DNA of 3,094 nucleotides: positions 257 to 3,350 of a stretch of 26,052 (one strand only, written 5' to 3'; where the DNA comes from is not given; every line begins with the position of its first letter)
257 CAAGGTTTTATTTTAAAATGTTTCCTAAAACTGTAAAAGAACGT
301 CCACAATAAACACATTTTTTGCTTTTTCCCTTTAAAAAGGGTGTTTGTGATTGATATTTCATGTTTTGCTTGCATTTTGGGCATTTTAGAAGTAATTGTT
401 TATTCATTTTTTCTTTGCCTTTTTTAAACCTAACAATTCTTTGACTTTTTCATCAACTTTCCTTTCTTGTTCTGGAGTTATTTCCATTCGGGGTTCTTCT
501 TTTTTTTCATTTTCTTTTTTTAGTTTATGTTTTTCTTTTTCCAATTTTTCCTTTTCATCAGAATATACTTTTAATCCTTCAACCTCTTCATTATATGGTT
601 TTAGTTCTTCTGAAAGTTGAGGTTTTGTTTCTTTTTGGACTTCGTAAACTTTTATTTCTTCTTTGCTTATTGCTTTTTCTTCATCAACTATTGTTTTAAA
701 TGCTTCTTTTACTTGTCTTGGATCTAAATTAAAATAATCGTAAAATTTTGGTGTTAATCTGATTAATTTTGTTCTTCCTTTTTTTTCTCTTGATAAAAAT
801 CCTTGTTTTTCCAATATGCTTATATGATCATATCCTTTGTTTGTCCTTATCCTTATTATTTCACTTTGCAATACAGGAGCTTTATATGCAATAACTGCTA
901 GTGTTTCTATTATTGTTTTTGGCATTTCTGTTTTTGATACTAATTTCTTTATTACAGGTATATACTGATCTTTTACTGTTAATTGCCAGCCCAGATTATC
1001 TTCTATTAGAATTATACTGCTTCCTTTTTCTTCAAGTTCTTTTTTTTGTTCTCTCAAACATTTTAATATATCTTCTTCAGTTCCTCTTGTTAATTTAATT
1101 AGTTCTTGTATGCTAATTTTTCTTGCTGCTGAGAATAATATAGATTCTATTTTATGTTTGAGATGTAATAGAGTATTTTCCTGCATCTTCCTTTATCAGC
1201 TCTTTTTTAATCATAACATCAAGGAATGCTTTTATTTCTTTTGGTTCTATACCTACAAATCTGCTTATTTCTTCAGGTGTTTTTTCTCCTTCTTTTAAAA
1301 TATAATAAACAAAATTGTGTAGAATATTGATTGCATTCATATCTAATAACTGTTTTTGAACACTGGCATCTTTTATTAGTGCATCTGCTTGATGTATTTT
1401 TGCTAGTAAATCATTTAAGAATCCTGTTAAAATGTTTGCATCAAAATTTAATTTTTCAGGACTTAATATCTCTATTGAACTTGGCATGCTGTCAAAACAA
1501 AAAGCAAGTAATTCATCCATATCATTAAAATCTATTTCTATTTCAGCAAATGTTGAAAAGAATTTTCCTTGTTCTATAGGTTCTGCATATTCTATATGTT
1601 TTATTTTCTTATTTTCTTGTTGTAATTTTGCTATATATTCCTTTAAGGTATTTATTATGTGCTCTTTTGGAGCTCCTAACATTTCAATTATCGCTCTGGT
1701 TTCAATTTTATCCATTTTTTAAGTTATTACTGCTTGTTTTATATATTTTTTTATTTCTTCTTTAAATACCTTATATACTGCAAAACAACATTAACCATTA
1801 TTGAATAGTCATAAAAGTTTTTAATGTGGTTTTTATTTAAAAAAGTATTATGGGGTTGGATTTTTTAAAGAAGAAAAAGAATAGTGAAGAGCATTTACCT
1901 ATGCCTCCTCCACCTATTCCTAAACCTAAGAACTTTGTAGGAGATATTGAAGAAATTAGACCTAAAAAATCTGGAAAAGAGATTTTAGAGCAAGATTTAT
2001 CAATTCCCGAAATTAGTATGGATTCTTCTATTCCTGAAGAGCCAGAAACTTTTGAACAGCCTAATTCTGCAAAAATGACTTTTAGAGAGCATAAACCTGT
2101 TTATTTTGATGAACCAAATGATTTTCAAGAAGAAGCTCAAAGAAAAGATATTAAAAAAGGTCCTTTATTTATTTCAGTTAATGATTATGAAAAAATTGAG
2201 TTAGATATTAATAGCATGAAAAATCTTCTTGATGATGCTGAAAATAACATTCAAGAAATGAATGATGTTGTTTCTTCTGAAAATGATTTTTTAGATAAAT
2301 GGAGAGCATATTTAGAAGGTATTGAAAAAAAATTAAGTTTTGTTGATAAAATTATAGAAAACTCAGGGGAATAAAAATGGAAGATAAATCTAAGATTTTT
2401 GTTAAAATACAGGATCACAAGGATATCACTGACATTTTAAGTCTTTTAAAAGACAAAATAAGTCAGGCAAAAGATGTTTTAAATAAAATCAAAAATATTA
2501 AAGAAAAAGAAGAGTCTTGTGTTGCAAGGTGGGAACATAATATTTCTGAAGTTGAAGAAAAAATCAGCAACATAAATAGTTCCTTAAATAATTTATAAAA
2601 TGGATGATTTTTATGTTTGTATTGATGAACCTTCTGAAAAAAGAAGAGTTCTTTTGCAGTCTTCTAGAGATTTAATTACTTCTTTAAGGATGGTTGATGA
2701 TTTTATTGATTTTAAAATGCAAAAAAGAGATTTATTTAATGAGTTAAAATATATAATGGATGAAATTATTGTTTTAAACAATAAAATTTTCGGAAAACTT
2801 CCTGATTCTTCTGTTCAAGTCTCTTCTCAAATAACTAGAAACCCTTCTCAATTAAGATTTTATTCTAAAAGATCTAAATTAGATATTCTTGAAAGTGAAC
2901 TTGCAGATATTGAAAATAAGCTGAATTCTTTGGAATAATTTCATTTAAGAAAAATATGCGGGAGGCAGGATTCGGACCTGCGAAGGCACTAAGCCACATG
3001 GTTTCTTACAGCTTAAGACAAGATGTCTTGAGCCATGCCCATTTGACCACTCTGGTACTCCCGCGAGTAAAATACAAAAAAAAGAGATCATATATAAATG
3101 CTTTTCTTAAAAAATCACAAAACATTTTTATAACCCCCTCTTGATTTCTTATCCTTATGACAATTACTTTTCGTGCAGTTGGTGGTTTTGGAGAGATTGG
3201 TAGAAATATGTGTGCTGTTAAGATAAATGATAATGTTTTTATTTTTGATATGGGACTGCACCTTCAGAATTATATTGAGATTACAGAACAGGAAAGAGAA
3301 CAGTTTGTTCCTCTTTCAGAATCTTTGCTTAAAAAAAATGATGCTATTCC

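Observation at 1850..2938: Tightly coupled cassette of three related strand+coiled-coil proteins, one with a putative membrane anchor: possible undescribed heteromeric scaffold or filament system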

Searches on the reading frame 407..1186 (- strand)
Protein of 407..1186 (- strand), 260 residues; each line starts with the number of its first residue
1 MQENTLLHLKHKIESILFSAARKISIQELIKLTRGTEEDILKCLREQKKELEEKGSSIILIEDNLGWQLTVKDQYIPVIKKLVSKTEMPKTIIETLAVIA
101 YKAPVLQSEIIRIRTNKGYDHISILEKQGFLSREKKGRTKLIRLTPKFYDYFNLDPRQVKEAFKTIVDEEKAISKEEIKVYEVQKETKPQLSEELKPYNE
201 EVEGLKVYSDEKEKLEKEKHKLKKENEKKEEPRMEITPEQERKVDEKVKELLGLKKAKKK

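Call 4: search_protein_families(library=pfam, proteins=[window:407-1186:-], max_evalue=1)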
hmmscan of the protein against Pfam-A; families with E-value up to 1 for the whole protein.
window:407-1186:- (260 aa): 3 families
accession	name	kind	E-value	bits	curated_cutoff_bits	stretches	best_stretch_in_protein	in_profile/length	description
PF04079.22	SMC_ScpB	-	5.6e-31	107.7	27.4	1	12-155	2-152/160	Segregation and condensation complex subunit ScpB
PF22665.2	DUF6293_C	-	0.014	16.2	27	1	120-146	66-92/101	DUF6293 C-terminal winged helix domain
PF00771.25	FHIPEP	-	0.47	9.3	29.1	0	5-62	568-625/657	FHIPEP family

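Call 5: search_protein_families(library=ncbifam, proteins=[window:407-1186:-], max_evalue=1)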
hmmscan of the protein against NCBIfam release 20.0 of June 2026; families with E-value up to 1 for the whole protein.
window:407-1186:- (260 aa): 6 families
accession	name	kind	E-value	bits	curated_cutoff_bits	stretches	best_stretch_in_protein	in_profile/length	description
TIGR00281.1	TIGR00281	equivalog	4.6e-26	91.6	89.2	1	9-158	2-159/186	SMC-Scp complex subunit ScpB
NF001106.1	PRK00135.2-1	exception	1e-10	41.1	300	1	3-153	196-355/377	SMC-Scp complex subunit ScpB, long form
TIGR01467.1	cobI_cbiL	equivalog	0.07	12.5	163.25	1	61-140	133-212/230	precorrin-2 C(20)-methyltransferase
NF033788.1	HTH_metalloreg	subfamily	0.078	12.8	55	1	121-146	45-70/77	metalloregulator ArsR/SmtB family transcription factor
TIGR02277.1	PaaX_trns_reg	equivalog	0.15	11.5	264.55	1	122-149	41-68/279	phenylacetic acid degradation operon negative regulatory protein PaaX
NF011450.0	PRK14872.1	equivalog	0.17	11.1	407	1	138-208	38-112/338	rod shape-determining protein MreC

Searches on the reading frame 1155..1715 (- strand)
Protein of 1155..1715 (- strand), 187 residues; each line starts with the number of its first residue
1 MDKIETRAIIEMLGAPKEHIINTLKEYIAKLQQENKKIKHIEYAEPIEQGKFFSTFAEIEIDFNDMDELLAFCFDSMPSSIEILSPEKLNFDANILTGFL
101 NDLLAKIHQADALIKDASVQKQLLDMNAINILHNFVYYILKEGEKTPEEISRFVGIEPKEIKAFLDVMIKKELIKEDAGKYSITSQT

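Call 4: search_protein_families(library=pfam, proteins=[window:1155-1715:-], max_evalue=1)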
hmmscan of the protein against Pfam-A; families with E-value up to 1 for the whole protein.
window:1155-1715:- (187 aa): 9 families
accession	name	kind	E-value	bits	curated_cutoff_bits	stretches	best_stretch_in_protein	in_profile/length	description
PF14947.12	HTH_45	-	0.00077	19.9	25.5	1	139-185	14-60/77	Winged helix-turn-helix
PF01978.25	TrmB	-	0.003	17.8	25.6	1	138-181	16-59/68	Sugar-specific transcriptional regulator TrmB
PF08221.17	HTH_9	-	0.0072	16.9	23.4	1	137-174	20-57/62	RNA polymerase III subunit RPC82 helix-turn-helix domain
PF13412.12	HTH_24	-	0.028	14.5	21.9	1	138-175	11-48/48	Winged helix-turn-helix DNA-binding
PF14394.12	DUF4423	-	0.032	14.5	30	1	140-185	32-78/165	Domain of unknown function (DUF4423)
PF21476.4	PF0610-like_N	-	0.045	14.4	33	1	139-161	9-31/50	PF0610-like, N-terminal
PF04492.19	Phage_rep_O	-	0.067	14.2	28.7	0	147-184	52-89/95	Bacteriophage replication protein O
PF24270.1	HTH_Cmi2_C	-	0.12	13.1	27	1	133-181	77-125/125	Cmi2, C-terminal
PF08672.17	ANAPC2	-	0.16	12.9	23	0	156-182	33-59/60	Anaphase promoting complex (APC) subunit 2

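Call 5: search_protein_families(library=ncbifam, proteins=[window:1155-1715:-], max_evalue=1)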
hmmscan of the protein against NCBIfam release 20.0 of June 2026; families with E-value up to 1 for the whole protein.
window:1155-1715:- (187 aa): 4 families
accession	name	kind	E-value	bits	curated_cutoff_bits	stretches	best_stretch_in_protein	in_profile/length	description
NF053610.1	Sso10a_fam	subfamily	0.0013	18.7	60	1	149-185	22-58/64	Sso10a family chromatin protein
NF006442.0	PRK08751.1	equivalog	0.019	13.3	1023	1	4-67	149-211/560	long-chain fatty acid--CoA ligase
NF002571.1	PRK02220.1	equivalog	0.08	12.9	55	1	6-26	25-45/61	2-hydroxymuconate tautomerase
TIGR04543.1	ketoArg_3Met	equivalog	0.097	11.7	425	1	131-186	24-80/336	2-ketoarginine methyltransferase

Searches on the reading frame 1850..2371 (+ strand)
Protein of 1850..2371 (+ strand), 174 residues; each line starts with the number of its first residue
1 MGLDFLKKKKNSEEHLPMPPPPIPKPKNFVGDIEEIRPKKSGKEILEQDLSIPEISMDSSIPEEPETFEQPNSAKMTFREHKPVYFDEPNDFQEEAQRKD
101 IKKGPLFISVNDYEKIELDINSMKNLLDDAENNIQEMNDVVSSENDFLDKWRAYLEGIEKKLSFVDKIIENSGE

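Call 4: search_protein_families(library=pfam, proteins=[window:1850-2371:+], max_evalue=1)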
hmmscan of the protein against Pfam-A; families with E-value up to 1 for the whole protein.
window:1850-2371:+ (174 aa): 2 families
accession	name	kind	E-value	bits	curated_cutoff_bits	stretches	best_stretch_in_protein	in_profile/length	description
PF08651.15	DASH_Duo1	-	0.0069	16.6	25.4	1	115-152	11-48/74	DASH complex subunit Duo1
PF08336.16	P4Ha_N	-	0.033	14.4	25.3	1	134-171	2-39/135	Prolyl 4-Hydroxylase alpha-subunit, N-terminal region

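Call 5: search_protein_families(library=ncbifam, proteins=[window:1850-2371:+], max_evalue=1)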
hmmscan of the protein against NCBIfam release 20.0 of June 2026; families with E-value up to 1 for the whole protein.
window:1850-2371:+ (174 aa): 0 families

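Call 11: find_homologous_proteins(query=window:1850-2371:+, max_evalue=0.01)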
Query window:1850-2371:+ (174 aa): 4 proteins with E <= 0.01 among 65 candidates.
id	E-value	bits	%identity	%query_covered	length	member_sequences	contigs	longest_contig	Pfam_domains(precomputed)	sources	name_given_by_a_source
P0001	1.1e-106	372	100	100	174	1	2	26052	-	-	-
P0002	4.2e-84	299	82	100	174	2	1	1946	-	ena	-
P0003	1.1e-34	138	48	100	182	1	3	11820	-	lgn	-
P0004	3.8e-31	126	50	100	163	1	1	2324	-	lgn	-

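Call 13: find_encoding_contigs(protein=P0003, flank=6000)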
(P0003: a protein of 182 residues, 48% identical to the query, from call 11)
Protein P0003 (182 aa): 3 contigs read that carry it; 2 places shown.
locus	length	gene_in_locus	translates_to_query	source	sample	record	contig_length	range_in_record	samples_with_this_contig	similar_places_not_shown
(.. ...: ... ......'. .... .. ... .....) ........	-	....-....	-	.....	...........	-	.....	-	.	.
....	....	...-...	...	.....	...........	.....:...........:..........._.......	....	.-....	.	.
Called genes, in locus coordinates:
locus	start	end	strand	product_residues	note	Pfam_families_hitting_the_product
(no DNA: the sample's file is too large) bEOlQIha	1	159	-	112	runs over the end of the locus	PF01849:NAC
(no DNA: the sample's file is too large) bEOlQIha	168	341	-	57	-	PF03911:Sec61_beta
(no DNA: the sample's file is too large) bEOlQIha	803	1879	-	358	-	PF01170:UPF0020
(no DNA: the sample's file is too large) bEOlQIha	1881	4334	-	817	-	PF00521:DNA_topoisoIV, PF03989:DNA_gyraseA_C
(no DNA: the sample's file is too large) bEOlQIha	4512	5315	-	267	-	PF04079:SMC_ScpB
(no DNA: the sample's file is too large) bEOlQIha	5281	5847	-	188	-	PF27325:MJ0538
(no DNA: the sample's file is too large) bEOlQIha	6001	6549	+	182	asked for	-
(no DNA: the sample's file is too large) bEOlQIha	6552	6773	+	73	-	-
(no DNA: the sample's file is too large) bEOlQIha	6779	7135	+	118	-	-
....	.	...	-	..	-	?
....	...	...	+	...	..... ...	-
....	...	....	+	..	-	?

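Call 14: find_encoding_contigs(protein=P0004, flank=6000)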
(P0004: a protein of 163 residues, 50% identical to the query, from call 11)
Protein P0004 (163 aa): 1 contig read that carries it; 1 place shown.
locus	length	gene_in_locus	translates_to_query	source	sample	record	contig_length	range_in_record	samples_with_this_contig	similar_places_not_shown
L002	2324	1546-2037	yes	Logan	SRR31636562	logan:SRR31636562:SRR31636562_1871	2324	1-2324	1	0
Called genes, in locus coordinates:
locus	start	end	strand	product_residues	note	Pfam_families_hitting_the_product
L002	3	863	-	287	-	?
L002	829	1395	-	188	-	PF27325:MJ0538, PF14947:HTH_45 (weak)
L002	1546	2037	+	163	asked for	-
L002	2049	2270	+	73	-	-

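Call 15: find_encoding_contigs(protein=P0002, flank=6000)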
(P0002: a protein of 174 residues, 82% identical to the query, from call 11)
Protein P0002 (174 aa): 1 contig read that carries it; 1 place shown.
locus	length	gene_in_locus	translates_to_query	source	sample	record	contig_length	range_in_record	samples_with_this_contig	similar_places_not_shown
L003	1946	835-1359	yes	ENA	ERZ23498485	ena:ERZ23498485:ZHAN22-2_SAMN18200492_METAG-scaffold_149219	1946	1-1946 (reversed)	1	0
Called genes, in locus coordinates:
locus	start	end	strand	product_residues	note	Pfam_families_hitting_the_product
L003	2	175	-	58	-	?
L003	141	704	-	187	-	PF27325:MJ0538, PF14947:HTH_45 (faint)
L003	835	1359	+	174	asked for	-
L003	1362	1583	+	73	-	-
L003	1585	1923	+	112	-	-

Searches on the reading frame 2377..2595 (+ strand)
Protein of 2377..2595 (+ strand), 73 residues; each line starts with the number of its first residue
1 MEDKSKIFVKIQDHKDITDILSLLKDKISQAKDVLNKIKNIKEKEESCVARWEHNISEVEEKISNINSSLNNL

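Call 4: search_protein_families(library=pfam, proteins=[window:2377-2595:+], max_evalue=1)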
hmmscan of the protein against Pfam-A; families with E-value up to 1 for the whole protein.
window:2377-2595:+ (73 aa): 10 families
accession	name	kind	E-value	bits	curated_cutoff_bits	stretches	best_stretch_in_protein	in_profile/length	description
PF24525.1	TTC3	-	0.00083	19.3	27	1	21-70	168-223/250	TTC3, helical domain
PF07544.18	Med9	-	0.0082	16.6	26.9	1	14-72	21-75/80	RNA polymerase II transcription mediator complex subunit 9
PF04513.17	Baculo_PEP_C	-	0.013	16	38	1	15-73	52-111/140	Baculovirus polyhedron envelope protein, PEP, C terminus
PF16523.10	betaPIX_CC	-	0.013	15.8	26.8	1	11-67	24-80/85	betaPIX coiled coil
PF21105.3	DyP_N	-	0.024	15.2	27.5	1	7-51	18-62/163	DyP dimeric alpha+beta barrel domain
PF05266.19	DUF724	-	0.029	14.7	38.4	1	17-68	94-144/188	Protein of unknown function (DUF724)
PF16326.10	ABC_tran_CTD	-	0.058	14.1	32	0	24-53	37-65/69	ABC transporter C-terminal domain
PF06009.19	Laminin_II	-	0.066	13.7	33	1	28-70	5-47/138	Laminin Domain II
PF07889.17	DUF1664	-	0.16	12.5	34.6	1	18-68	47-101/124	Protein of unknown function (DUF1664)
PF05531.17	NPV_P10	-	0.2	12.6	29.8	1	12-71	11-66/75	Nucleopolyhedrovirus P10 protein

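Call 5: search_protein_families(library=ncbifam, proteins=[window:2377-2595:+], max_evalue=1)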
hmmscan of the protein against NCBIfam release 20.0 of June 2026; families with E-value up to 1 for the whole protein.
window:2377-2595:+ (73 aa): 4 families
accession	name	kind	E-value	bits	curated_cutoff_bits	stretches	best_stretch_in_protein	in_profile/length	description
NF045487.1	ASRP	equivalog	0.0072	15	300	1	10-67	181-238/593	archaea-specific SMC-related protein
TIGR02169.1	SMC_prok_A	equivalog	0.046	11.4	729.4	1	6-71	429-494/1165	chromosome segregation protein SMC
NF004432.0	PRK05771.3-1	equivalog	0.13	10.7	1044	1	8-73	171-233/643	V-type ATP synthase subunit I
NF004428.0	PRK05771.2-1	equivalog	0.22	9.6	766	1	18-70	85-138/680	V-type ATP synthase subunit I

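Call 25: find_homologous_proteins(query=window:2377-2595:+, max_evalue=0.01)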
Query window:2377-2595:+: no candidate shares three 5-residue words with the query. No homologue found.

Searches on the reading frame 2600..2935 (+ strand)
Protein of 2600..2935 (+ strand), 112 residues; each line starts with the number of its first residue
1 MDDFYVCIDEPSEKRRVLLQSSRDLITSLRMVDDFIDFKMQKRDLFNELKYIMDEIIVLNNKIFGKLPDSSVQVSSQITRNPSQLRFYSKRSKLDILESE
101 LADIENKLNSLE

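Call 4: search_protein_families(library=pfam, proteins=[window:2600-2935:+], max_evalue=1)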
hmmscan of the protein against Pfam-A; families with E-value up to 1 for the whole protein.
window:2600-2935:+ (112 aa): 0 families

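Call 5: search_protein_families(library=ncbifam, proteins=[window:2600-2935:+], max_evalue=1)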
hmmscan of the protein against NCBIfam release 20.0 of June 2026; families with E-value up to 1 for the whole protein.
window:2600-2935:+ (112 aa): 1 family
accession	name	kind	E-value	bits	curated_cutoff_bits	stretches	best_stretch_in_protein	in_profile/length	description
NF002727.0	PRK02615.1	equivalog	0.045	12.5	335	1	29-112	29-108/349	thiamine phosphate synthase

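Call 18: search_solved_structures(query=window:2600-2935:+, max_evalue=10)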
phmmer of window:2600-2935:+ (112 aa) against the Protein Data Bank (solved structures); distinct sequences matched with E-value up to 10: 2.
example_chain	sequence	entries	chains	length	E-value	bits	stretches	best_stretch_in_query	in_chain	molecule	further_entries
7vty_A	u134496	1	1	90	0.35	14.6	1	14-54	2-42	de novo designed protein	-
9r1o_A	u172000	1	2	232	5.1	10.9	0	39-64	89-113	sc-apCC-6-DPH-NR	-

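Call 22: search_protein_representatives(protein=window:2600-2935:+)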
Query: 112 residues. Proteins with E-value up to 0.001 (for the whole library): 208; up to 1e-10: 12; up to 1e-30: 1. The best 150 are listed.
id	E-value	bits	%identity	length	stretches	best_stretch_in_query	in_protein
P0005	5.5e-53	193.7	87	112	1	1-112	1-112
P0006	6.5e-20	87.6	49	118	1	1-112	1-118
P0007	7.0e-18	81.1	41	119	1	1-111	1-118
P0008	1.6e-15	73.5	45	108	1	6-112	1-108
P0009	1.2e-13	67.5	48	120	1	1-111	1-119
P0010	6.3e-13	65.2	41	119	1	2-111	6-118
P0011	1.6e-12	63.9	39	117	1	3-111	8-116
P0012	6.6e-12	61.9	43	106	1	3-112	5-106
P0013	1.4e-11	60.9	38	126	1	4-112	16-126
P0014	2.1e-11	60.3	44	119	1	4-112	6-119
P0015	2.3e-11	60.2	44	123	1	4-112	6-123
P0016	5.2e-11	59.1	44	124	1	4-112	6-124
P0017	1.1e-10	58.0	45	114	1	3-112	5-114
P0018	2.4e-10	57.0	35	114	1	2-111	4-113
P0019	9.9e-10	55.0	36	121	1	2-111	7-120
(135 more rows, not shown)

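Call 33: search_solved_structures(query=A3, max_evalue=10)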
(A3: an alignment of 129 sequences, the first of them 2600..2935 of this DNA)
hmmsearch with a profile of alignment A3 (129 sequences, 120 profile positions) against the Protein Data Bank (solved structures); distinct sequences matched with E-value up to 10: 36.
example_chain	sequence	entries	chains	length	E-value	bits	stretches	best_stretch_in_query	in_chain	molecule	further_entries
4zry_B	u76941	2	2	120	0.012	19.3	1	34-119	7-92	Keratin, type II cytoskeletal 1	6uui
3tnu_B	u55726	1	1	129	0.031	17.9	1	34-119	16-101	Keratin, type II cytoskeletal 5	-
3lt6_A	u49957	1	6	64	0.14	15.9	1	85-119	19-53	Adhesin yadA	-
1xaw_A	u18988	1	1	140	0.15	15.7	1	46-114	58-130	Occludin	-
9rgy_A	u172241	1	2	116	0.15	15.7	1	98-120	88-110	sc-apCC3-CW-0NTT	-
7o92_A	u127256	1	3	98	0.16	15.7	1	46-119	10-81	hypothetical protein UY81_C0065G0003 residues 18-54 from Candidatus Giovannonibacteria bac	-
5n7h_A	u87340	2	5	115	0.21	15.3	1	35-118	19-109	MARVEL domain-containing protein 2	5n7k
7m3p_A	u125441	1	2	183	0.21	15.3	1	10-68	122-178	Xrcc4-Spc110p(164-207)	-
5n7i_A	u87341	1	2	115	0.26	15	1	36-118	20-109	MARVEL domain-containing protein 2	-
7wjg_A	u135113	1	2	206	0.33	14.6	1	25-79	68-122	Putative transcriptional regulator (GntR family)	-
5kb2_A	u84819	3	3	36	0.4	14.4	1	92-120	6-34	Zn(II)(H2O)(GRAND Coil Ser-L12AL16C)3- | Hg(II)(GRAND CoilSerL12AL16C)3- | Pb(II)(GRAND CoilSerL12AL16C)3-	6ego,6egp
1g6u_A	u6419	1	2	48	0.53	14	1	93-120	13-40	DOMAIN SWAPPED DIMER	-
5zko_A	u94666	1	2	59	0.58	13.9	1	26-70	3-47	Cyclic AMP-responsive element-binding protein 1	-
6jfv_B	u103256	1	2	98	0.62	13.7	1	52-119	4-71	Keratin, type II cytoskeletal 5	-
2msv_A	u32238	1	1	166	0.79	13.4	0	21-91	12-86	Mixed lineage kinase domain-like protein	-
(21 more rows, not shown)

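Call 35: search_protein_families(library=pfam, alignment_id=A3, max_evalue=0.1)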
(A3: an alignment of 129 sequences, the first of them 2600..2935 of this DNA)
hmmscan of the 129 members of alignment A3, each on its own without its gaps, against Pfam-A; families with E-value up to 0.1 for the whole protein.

A. member 1, window:2600-2935:+ (112 aa): 0 families

B. families by the number of members that match (of 129 scanned): 218 families (the first 25 are shown)
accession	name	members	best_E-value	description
PF13339.11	AATF-Che1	8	0.0011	Apoptosis antagonizing transcription factor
PF16526.10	CLZ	7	0.00019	C-terminal leucine zipper domain of cyclic nucleotide-gated channels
PF13863.11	DUF4200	7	0.00047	Domain of unknown function (DUF4200)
PF04513.17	Baculo_PEP_C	6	2.4e-05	Baculovirus polyhedron envelope protein, PEP, C terminus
PF07400.16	IL11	5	0.041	Interleukin 11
PF05046.19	Img2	4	0.0021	Mitochondrial large subunit ribosomal protein (Img2)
PF02403.27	Seryl_tRNA_N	4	0.0022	Seryl-tRNA synthetase N-terminal domain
PF12325.13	TMF_TATA_bd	4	0.0066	TATA element modulatory factor 1 TATA binding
PF03961.19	FapA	4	0.0086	Flagellar Assembly Protein A beta solenoid domain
PF02185.22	HR1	3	0.0038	Hr1 repeat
PF07956.16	DUF1690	3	0.004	Protein of Unknown function (DUF1690)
PF14840.11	DNA_pol3_delt_C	3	0.0069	Processivity clamp loader gamma complex DNA pol III C-term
PF24611.2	Spectrin_Anc-1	3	0.0074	Nuclear anchorage protein 1, spectrin-like repeat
PF23991.1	DUF7310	3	0.0099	Coiled-coil region of unknown function (DUF7310)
PF16740.10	SKA2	3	0.012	Spindle and kinetochore-associated protein 2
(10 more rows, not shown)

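Call 36: predict_structure(alignment_id=A3)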
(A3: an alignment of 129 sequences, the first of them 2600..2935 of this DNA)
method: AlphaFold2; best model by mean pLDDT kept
length: 112 residues; sequences in the alignment: 129
mean_pLDDT: 87.4   pTM: 0.46
mean pLDDT of the five models: 87.4, 86.6, 86.0, 84.9, 84.0
residues with pLDDT >= 90: 70; 70-90: 19; 50-70: 23; < 50: 0
segments of 3 or more residues with pLDDT < 50: none
pLDDT, mean of each block of 10 residues (from residue 1): 80 96 98 99 98 98 88 66 62 85 93 79
secondary structure, 60 per line:
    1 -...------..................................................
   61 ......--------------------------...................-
elements in order: H11-66 H93-111

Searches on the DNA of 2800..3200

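Call 64: search_rna_families(source=window, start=2800, end=3200, threshold=evalue, max_evalue=0.01)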
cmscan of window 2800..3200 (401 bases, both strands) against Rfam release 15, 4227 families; matches with E-value up to 0.01: 0.
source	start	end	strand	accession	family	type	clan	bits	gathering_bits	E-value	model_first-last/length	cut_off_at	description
